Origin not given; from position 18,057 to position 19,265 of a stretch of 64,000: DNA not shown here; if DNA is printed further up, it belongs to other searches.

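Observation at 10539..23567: Accessory tailoring locus: TPP E1 alpha/beta, twin PaaK/CapK-like adenylating enzymes, three MTase-fold proteins, DegT, SDR, epimerase, two GT2s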

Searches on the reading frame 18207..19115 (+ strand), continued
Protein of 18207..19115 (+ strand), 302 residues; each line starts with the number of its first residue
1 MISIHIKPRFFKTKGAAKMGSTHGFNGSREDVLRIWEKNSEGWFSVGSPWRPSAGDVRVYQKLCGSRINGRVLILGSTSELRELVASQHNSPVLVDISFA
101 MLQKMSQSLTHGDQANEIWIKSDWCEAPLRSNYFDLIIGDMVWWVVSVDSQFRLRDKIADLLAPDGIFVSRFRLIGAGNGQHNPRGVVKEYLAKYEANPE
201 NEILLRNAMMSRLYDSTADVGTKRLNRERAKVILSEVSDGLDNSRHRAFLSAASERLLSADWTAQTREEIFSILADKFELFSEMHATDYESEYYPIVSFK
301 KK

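Call 47: search_protein_families(library=ncbifam, proteins=[L005:9452-10528:+, L030:14086-14799:+, L030:14806-16176:+, L030:13310-14089:+, L030:18768-20147:+, L031:19888-20625:+, L032:1846-2871:-], max_evalue=0.00001)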
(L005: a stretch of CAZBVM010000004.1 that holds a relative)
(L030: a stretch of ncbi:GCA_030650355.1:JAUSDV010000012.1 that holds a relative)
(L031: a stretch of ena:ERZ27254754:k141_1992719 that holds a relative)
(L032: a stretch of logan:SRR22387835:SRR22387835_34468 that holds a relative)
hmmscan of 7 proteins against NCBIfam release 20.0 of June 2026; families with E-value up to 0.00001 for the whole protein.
L005:9452-10528:+ (358 aa): 17 families
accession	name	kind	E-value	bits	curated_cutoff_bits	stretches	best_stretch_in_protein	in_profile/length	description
NF041875.1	EPS_EpsD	equivalog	1.6e-34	119.8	370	1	45-339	2-267/325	exopolysaccharide biosynthesis glycosyltransferase EpsD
TIGR03965.1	mycofact_glyco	equivalog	8.6e-27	94.1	280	1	39-287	71-289/467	mycofactocin biosynthesis glycosyltransferase MftF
NF038299.1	EPS_HpsN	equivalog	5.2e-22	78.2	425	1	43-279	2-224/317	hormogonium polysaccharide biosynthesis glycosyltransferase HpsN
NF038302.1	EPS_HpsE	equivalog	2.4e-18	66.2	300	1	45-175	4-126/307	hormogonium polysaccharide biosynthesis glycosyltransferase HpsE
NF007482.0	PRK10073.1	equivalog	6.7e-15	54.9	423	1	40-152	4-103/334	glycosyltransferase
NF041394.1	GtaseAglG_Halo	equivalog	1.1e-14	54.5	440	1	45-244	4-177/304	glucosyl-dolichyl phosphate glucuronosyltransferase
TIGR03937.1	PgaC_IcaA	equivalog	5.8e-14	51.9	422.3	1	38-161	41-151/407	poly-beta-1,6-N-acetyl-D-glucosamine synthase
NF047683.1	TeichurnBiosyTuaG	equivalog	1.8e-13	50.8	400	1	40-146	4-98/252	teichuronic acid biosynthesis protein TuaG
NF050050.1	ProtGlycPglI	equivalog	3.7e-13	49.5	500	1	42-146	2-94/306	GalNAc(5)-diNAcBac-PP-undecaprenol beta-1,3-glucosyltransferase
TIGR04283.1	glyco_like_mftF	equivalog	4.7e-13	49.2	182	1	45-157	2-94/221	TIGR04283 family arsenosugar biosynthesis glycosyltransferase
TIGR03111.1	glyc2_xrt_Gpos1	hypoth_equivalog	4.7e-12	45.4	363.95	1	34-291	41-279/439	TIGR03111 family XrtG-associated glycosyltransferase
NF050819.1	PolSacchBiosHfsG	equivalog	1e-09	38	500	0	40-147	10-103/302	polysaccharide biosynthesis protein HfsG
TIGR03030.1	CelA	equivalog_domain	6.6e-07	27.7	699.1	1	38-147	127-240/714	UDP-forming cellulose synthase catalytic subunit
TIGR04017.1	WcaA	equivalog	1.9e-06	27.7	495.75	1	41-146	4-96/279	colanic acid biosynthesis glycosyltransferase WcaA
TIGR04242.1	nodulat_NodC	equivalog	3.9e-06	26.1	550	0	34-157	40-153/395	chitooligosaccharide synthase NodC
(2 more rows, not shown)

L030:14086-14799:+ (237 aa): 13 families
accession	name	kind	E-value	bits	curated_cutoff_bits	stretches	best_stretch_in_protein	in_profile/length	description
TIGR00453.1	ispD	equivalog_domain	4.2e-39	134.2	181.3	1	12-234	2-218/219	2-C-methyl-D-erythritol 4-phosphate cytidylyltransferase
NF001183.0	PRK00155.1-3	subfamily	2e-35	122.2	166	1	12-236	4-232/237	D-ribitol-5-phosphate cytidylyltransferase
NF001186.0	PRK00155.2-3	equivalog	1.7e-33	115.9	253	1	10-236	5-223/224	2-C-methyl-D-erythritol 4-phosphate cytidylyltransferase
NF006899.0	PRK09382.1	equivalog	7.5e-31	107.6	417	1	7-236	4-221/387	bifunctional 2-C-methyl-D-erythritol 4-phosphate cytidylyltransferase/2-C-methyl-D-erythritol 2,4-cyclodiphosphate synthase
NF009924.0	PRK13385.1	subfamily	2.5e-29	102.5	342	1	11-234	4-222/230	2-C-methyl-D-erythritol 4-phosphate cytidylyltransferase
TIGR03310.1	matur_MocA_YgfJ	equivalog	7.3e-09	35.9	186.45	1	12-130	2-113/188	molybdenum cofactor cytidylyltransferase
NF041135.1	IPPtranDIPPsyn_Thcocales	equivalog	1.8e-07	30.5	580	1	11-84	2-72/419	bifunctional L-myo-inositol-1-phosphate cytidylyltransferase/CDP-L-myo-inositol myo-inositolphosphotransferase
TIGR03202.1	pucB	equivalog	4.4e-07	29.8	235.05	1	11-132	2-122/192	xanthine dehydrogenase accessory protein PucB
NF045495.1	AdoCbiPCobY_Meth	equivalog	1.4e-06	27.9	250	1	12-129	3-116/195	adenosylcobinamide-phosphate guanylyltransferase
TIGR00454.1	TIGR00454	hypoth_equivalog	1.5e-06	28.2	174.7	1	11-59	2-49/183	TIGR00454 family protein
NF001457.0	PRK00317.1-3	equivalog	3.1e-06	26.8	164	1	11-64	3-55/200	molybdenum cofactor guanylyltransferase MobA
TIGR02665.1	molyb_mobA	equivalog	4.8e-06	26.7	151.85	1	11-46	2-37/186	molybdenum cofactor guanylyltransferase MobA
NF045665.1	NTPtran_DVU1551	equivalog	8.4e-06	25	315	0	10-86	1-70/359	DVU_1551 family NTP transferase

L030:14806-16176:+ (456 aa): 1 family
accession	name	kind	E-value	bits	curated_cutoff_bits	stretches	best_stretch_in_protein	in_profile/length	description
NF046086.1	BFO_1060_trans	domain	4.6e-08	32.6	200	0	334-386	307-364/365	BFO_1060 family glycosyltransferase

L030:13310-14089:+ (259 aa): 228 families (the best 25 are shown)
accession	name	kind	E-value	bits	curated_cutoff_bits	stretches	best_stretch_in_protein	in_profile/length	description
TIGR01830.1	3oxo_ACP_reduc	equivalog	2.1e-67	227.3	297.75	1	19-257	1-239/239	3-oxoacyl-[acyl-carrier-protein] reductase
NF004198.0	PRK05653.1-3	equivalog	3.6e-64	216.6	296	1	15-257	6-247/248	3-oxoacyl-ACP reductase FabG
NF009466.0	PRK12826.1-2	subfamily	9.2e-64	215.3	222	1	16-257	3-245/248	3-oxoacyl-ACP reductase FabG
NF005559.1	PRK07231.1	subfamily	6.1e-62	209.3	215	1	16-256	4-247/249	glucose 1-dehydrogenase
NF004200.0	PRK05653.1-5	equivalog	9.5e-62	208.7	273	1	16-256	2-241/242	3-oxoacyl-ACP reductase FabG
NF004818.0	PRK06172.1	equivalog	7.7e-61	205.6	336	1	10-256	1-250/253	SDR family oxidoreductase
TIGR01829.1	AcAcCoA_reduct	subfamily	3.6e-59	200.4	302.1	1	17-258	1-242/242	acetoacetyl-CoA reductase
NF004197.0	PRK05653.1-1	equivalog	5.8e-59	199.7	332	1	10-258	1-248/249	3-oxoacyl-ACP reductase FabG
NF009464.0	PRK12824.1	subfamily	2.2e-58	197.8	269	1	16-258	2-244/245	3-oxoacyl-ACP reductase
NF047420.2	EF_P_mod_YmfI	equivalog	2.8e-58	197.4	238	1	18-257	1-236/236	elongation factor P 5-aminopentanone reductase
NF004199.0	PRK05653.1-4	equivalog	4.5e-58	196.7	301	1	15-257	4-246/247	3-oxoacyl-ACP reductase FabG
NF004791.0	PRK06138.1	equivalog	3.8e-57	193.5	312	1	15-256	4-249/252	SDR family oxidoreductase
NF006693.0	PRK09242.1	equivalog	5.8e-56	189.5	328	1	14-257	8-254/258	SDR family oxidoreductase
NF006493.1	PRK08936.1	subfamily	1.7e-55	188.1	420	1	12-256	3-250/261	glucose-1-dehydrogenase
NF052558.1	MBtsdlDhBudC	equivalog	3.3e-55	187.4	270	1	16-256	3-241/250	meso-2,3-butanediol dehydrogenase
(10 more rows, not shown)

L030:18768-20147:+ (459 aa): 3 families
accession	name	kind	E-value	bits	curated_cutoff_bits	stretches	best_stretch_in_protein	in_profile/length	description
TIGR03604.1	TOMM_cyclo_SagD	subfamily_domain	2.2e-60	204.6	219.25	1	116-442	1-341/377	thiazole/oxazole-forming peptide maturase, SagD family component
TIGR03266.1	methan_mark_1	equivalog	3e-25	89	365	1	169-438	108-363/376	YcaO-related McrA-glycine thioamidation protein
TIGR00702.1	TIGR00702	domain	1.3e-19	70.6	75.65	1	94-442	32-368/377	YcaO-type kinase domain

L031:19888-20625:+ (245 aa): 2 families
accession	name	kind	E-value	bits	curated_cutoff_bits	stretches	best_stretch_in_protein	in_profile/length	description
TIGR03605.1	antibiot_sagB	domain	1.2e-27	96.5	78.4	1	81-239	3-170/173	SagB family peptide dehydrogenase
TIGR04511.1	SagB_rel_DH_2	exception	2.9e-17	62.8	240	1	32-210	149-335/380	putative peptide maturation dehydrogenase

L032:1846-2871:- (341 aa): 26 families (the best 25 are shown)
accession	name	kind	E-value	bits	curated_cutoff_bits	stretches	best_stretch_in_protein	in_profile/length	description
NF006049.0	PRK08195.1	subfamily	1.1e-78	264.7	229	1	2-316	5-319/344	4-hyroxy-2-oxovalerate/4-hydroxy-2-oxopentanoic acid aldolase,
TIGR03217.1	4OH_2_O_val_ald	equivalog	4.9e-73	246.2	286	1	3-316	1-314/334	4-hydroxy-2-oxovalerate aldolase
TIGR02660.1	nifV_homocitr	equivalog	2.1e-31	109.5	462.9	1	5-260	2-258/365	homocitrate synthase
NF002085.0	PRK00915.1-2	subfamily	1.1e-28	100.3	517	2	117-260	126-270/504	2-isopropylmalate synthase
TIGR02090.1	LEU1_arch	subfamily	2.1e-27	96.2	484.75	1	120-296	116-291/363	isopropylmalate/citramalate/homocitrate synthases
TIGR02146.1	LysS_fung_arch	equivalog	2.8e-26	92.6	413.55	1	7-257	1-252/344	homocitrate synthase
NF002086.0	PRK00915.1-3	equivalog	3.2e-20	72.1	532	1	149-244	155-254/516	2-isopropylmalate synthase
NF041069.1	IPMS_Sufob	equivalog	9.3e-20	71.2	600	1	116-259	113-258/371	isopropylmalate synthase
TIGR00973.1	leuA_bact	equivalog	3.6e-19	68.6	598.7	1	116-248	117-253/494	2-isopropylmalate synthase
TIGR00977.1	citramal_synth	equivalog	3.7e-19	68.4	450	1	117-261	126-268/526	citramalate synthase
NF006761.0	PRK09282.1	domain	1.3e-18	66.8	402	1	96-263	103-272/591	pyruvate carboxylase subunit B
NF002088.0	PRK00915.1-5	equivalog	3e-18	65.6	697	1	155-243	158-250/514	2-isopropylmalate synthase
NF002087.0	PRK00915.1-4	equivalog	2.4e-17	62.7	729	1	147-249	153-259/516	2-isopropylmalate synthase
NF002084.0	PRK00915.1-1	equivalog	2.9e-17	62.4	748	1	142-249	146-257/523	2-isopropylmalate synthase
TIGR01108.1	oadA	equivalog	2.9e-16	59.1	756.5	1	95-262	97-266/582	sodium-extruding oxaloacetate decarboxylase subunit alpha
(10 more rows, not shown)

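Call 50: search_solved_structures(query=window:18261-19115:+, max_evalue=1)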
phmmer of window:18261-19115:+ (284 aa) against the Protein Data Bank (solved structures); distinct sequences matched with E-value up to 1: 3.
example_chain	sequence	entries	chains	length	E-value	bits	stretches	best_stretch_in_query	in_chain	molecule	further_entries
5fi0_A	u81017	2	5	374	0.2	14.1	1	186-273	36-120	Phosphatidylinositol 3,4,5-trisphosphate-dependent Rac exchanger 1 protein,Phosphatidylino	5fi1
4yon_A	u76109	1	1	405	0.23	13.9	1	186-273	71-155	Phosphatidylinositol 3,4,5-trisphosphate-dependent Rac exchanger 1 protein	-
7rx9_A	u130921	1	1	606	0.3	13.6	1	186-273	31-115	Phosphatidylinositol 3,4,5-trisphosphate-dependent Rac exchanger 1 protein, Endolysin chim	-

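Call 56: predict_structure(alignment_id=A2)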
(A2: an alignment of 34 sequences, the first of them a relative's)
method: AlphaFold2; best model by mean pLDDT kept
length: 284 residues; sequences in the alignment: 34
mean_pLDDT: 93.3   pTM: 0.91
mean pLDDT of the five models: 93.3, 92.2, 92.1, 91.5, 90.4
residues with pLDDT >= 90: 248; 70-90: 26; 50-70: 9; < 50: 1
segments of 3 or more residues with pLDDT < 50: none
pLDDT, mean of each block of 10 residues (from residue 1): 80 91 88 96 98 97 96 96 94 91 96 98 95 98 98 88 82 97 94 93 92 94 95 83 90 97 98 96 97
secondary structure, 60 per line:
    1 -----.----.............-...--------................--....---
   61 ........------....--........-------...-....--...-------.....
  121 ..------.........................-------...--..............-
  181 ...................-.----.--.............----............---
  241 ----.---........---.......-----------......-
elements in order: H11-23 H36-51 E54-57 H61-68 E75-78 H81-88 E100-103 E116-122 H130-143 E144-153 H166-179 H181-199 H209-221 H226-237 H249-256 E260-266 E278-283

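Call 58: fold_search(model_id=the predicted structure, library=pdb)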
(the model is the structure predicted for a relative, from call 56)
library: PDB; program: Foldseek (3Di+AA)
matches with E <= 10: 1808; with E <= 0.001: 1135
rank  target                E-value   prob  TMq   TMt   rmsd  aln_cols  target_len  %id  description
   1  3iv6_D                7.6e-12  1.00  0.54  0.60   7.9       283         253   16  Crystal Structure of Putative Zn-dependent Alcohol Dehydrogenases from Rhodobacter sphaeroides. (released 2009-09-15)
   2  3iv6_B                4.2e-11  1.00  0.59  0.65   7.8       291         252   14  Crystal Structure of Putative Zn-dependent Alcohol Dehydrogenases from Rhodobacter sphaeroides. (released 2009-09-15)
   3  3iv6_A                9.5e-11  1.00  0.61  0.66   6.9       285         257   14  Crystal Structure of Putative Zn-dependent Alcohol Dehydrogenases from Rhodobacter sphaeroides. (released 2009-09-15)
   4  3iv6_C                5.6e-10  1.00  0.62  0.69   7.4       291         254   15  Crystal Structure of Putative Zn-dependent Alcohol Dehydrogenases from Rhodobacter sphaeroides. (released 2009-09-15)
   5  4r6w_A                6.3e-10  1.00  0.45  0.48  13.3       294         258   14  Plasmodium falciparum phosphoethanolamine methyltransferase D128A mutant in complex with S-adenosylhomocysteine and ph (released 2014-10-08)
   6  3uj7_A                7.1e-10  1.00  0.39  0.42  14.4       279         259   15  Phosphoethanolamine methyltransferase from Plasmodium falciparum in complex with SAM and PO4 (released 2011-11-30)
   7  3ujd                  1.6e-09  1.00  0.39  0.42  14.5       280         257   15  Phosphoethanolamine methyltransferase mutant (Y19F) from Plasmodium falciparum in complex with phosphocholine (released 2011-11-30)
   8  1ve3_A                1.7e-09  1.00  0.53  0.69   6.1       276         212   12  Crystal structure of PH0226 protein from Pyrococcus horikoshii OT3 (released 2005-05-24)
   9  3ujc                  2.6e-09  1.00  0.39  0.42  14.4       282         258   13  Phosphoethanolamine methyltransferase mutant (H132A) from Plasmodium falciparum in complex with phosphocholine (released 2011-11-30)
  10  3uj6                  2.7e-09  1.00  0.39  0.42  14.4       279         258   15  SeMet Phosphoethanolamine methyltransferase from Plasmodium falciparum in complex with SAM and PO4 (released 2011-11-30)
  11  3uja                  3.5e-09  1.00  0.39  0.42  14.5       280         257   15  Phosphoethanolamine methyltransferase from Plasmodium falciparum in complex with phosphoethanolamine (released 2011-11-30)
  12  3ujb_A                3.9e-09  1.00  0.46  0.50  12.8       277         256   14  Phosphoethanolamine methyltransferase from Plasmodium falciparum in complex with SAH and phosphoethanolamine (released 2011-11-30)
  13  9fd3                  4.4e-09  1.00  0.48  0.61   8.0       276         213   18  CysG(N-16)-D190N mutant in complex with SAH from Kitasatospora cystarginea (released 2024-08-21)
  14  6uak                  4.9e-09  1.00  0.38  0.37  16.3       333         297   10  LahSb - C-terminal methyltransferase involved in RiPP biosynthesis (released 2019-12-04)
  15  9fcs_A                5.2e-09  1.00  0.46  0.58   9.2       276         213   18  CysG(N-16)-H122N mutant in complex with SAH from Kitasatospora cystarginea (released 2024-08-21)
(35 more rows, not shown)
